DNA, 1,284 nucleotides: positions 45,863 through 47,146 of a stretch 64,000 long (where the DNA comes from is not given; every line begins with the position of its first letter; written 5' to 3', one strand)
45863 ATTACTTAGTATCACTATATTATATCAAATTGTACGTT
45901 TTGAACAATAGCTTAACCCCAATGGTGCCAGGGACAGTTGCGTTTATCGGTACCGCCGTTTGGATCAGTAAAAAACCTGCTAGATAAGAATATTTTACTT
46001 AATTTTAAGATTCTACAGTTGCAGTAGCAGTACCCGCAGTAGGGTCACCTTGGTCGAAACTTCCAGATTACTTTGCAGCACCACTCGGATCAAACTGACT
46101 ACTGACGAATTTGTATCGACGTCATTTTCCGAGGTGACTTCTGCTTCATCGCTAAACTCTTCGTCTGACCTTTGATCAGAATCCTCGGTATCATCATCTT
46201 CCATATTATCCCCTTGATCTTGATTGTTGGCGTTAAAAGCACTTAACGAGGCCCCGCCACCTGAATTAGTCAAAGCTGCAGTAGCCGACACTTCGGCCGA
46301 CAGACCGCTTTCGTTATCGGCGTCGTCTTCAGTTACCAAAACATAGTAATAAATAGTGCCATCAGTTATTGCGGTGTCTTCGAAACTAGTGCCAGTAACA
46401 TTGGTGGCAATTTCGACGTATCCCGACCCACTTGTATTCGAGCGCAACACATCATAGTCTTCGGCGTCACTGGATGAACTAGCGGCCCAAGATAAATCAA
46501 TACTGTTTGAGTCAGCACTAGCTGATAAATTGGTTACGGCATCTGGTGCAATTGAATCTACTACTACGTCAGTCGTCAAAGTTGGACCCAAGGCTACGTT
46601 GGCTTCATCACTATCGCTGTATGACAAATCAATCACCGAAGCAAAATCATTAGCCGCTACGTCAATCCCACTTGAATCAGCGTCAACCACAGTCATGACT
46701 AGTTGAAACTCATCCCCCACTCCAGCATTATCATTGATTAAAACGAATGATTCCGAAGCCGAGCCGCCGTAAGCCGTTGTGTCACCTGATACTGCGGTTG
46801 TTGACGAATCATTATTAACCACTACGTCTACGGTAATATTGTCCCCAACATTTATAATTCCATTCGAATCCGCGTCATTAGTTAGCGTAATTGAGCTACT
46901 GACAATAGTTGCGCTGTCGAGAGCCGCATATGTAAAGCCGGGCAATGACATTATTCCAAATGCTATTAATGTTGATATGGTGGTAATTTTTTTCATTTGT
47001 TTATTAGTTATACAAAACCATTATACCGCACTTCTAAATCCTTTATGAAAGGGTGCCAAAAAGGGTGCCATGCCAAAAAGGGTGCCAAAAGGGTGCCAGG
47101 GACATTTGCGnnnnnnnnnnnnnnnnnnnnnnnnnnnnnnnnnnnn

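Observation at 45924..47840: REPtron: RAYT tyrosine transposase flanked by inverted REP-like repeats, plus a solo REP copy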

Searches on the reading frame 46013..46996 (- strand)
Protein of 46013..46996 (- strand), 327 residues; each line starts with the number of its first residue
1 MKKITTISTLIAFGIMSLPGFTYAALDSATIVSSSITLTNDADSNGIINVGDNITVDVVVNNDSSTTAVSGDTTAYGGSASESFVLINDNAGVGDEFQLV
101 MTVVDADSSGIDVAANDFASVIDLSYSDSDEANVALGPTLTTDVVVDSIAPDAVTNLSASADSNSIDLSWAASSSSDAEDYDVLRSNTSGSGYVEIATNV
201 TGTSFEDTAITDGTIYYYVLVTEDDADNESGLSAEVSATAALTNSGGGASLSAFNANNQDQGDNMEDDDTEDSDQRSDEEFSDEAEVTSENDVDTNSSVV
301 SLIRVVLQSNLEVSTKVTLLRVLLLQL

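Call 83: search_protein_families(library=pfam, proteins=[window:46013-46996:-], max_evalue=0.001)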
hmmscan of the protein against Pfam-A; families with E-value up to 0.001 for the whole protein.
window:46013-46996:- (327 aa): 0 families
